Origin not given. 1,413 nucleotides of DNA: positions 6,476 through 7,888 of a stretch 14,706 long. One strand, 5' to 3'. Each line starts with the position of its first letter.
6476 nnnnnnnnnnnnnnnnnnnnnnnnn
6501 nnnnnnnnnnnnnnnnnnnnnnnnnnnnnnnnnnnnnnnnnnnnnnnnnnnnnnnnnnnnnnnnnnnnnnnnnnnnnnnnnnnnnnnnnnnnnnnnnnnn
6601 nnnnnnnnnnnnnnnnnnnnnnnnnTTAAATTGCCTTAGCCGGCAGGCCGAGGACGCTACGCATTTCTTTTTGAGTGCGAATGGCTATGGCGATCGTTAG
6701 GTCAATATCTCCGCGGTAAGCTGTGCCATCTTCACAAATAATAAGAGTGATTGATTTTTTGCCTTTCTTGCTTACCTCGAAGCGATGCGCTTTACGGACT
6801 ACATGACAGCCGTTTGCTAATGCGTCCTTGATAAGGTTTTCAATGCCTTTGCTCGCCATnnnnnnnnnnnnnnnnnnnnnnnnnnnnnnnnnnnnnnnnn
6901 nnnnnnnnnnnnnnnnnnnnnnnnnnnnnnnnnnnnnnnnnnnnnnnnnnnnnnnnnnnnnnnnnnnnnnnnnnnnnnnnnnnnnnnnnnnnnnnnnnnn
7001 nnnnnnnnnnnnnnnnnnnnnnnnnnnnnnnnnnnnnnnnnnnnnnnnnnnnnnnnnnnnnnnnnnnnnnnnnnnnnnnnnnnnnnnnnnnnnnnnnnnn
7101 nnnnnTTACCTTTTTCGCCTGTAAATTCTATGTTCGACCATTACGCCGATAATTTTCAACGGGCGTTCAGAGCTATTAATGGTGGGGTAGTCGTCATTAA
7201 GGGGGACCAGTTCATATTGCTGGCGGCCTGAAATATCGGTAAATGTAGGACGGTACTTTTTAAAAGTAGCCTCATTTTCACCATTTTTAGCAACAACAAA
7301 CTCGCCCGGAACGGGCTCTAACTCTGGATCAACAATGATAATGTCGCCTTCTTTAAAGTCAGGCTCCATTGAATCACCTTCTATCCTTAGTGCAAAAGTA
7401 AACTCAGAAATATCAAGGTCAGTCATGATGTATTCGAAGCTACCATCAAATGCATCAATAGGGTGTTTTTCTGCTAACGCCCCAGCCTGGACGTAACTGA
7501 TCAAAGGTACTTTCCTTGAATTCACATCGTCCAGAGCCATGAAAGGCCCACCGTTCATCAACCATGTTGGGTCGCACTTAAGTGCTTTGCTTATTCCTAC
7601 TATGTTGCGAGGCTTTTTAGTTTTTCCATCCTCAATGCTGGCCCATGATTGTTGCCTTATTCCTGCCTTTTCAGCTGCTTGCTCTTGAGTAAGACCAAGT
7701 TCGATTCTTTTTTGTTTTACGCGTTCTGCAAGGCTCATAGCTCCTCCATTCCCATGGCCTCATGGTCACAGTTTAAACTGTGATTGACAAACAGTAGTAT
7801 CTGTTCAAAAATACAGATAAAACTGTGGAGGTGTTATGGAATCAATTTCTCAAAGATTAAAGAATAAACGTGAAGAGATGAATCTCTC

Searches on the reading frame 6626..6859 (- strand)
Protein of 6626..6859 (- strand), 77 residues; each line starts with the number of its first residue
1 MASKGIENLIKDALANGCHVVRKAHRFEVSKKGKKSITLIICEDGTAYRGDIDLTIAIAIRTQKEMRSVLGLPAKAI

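Call 7: search_protein_families(library=pfam, proteins=[window:6626-6859:-], max_evalue=0.01)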
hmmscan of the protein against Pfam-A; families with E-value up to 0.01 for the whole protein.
window:6626-6859:- (77 aa): 0 families

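Call 9: search_protein_families(library=phrogs, proteins=[window:6626-6859:-], max_evalue=0.01)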
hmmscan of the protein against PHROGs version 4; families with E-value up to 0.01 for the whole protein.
window:6626-6859:- (77 aa): 1 family
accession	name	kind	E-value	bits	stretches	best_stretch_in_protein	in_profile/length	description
phrog_12911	-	unknown function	2.2e-37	127.6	1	1-76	2-77/78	-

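Call 10: search_protein_families(library=padloc, proteins=[window:6626-6859:-], max_evalue=0.01)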
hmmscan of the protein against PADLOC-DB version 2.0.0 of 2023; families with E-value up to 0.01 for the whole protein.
window:6626-6859:- (77 aa): 0 families

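Call 11: search_protein_families(library=ncbifam, proteins=[window:6626-6859:-], max_evalue=0.01)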
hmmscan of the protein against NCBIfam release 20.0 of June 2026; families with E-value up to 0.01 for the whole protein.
window:6626-6859:- (77 aa): 0 families

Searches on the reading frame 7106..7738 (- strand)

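Call 7: search_protein_families(library=pfam, proteins=[window:7106-7738:-], max_evalue=0.01)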
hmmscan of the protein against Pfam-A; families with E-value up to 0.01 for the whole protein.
window:7106-7738:- (210 aa): 5 families
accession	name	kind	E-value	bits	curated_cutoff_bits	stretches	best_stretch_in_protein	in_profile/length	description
PF00717.28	Peptidase_S24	-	6.6e-22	77.8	23.3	1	78-201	1-116/116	Peptidase S24-like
PF12844.13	HTH_19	-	4.2e-10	39.8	30.2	1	5-63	2-61/64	Helix-turn-helix domain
PF01381.28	HTH_3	-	1e-09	38.7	23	1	7-60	1-55/55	Helix-turn-helix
PF13560.12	HTH_31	-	6.7e-06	26.8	27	1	3-43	2-42/64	Helix-turn-helix domain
PF00157.23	Pou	-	0.0044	17.4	27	1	2-22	8-28/72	Pou domain - N-terminal to homeobox domain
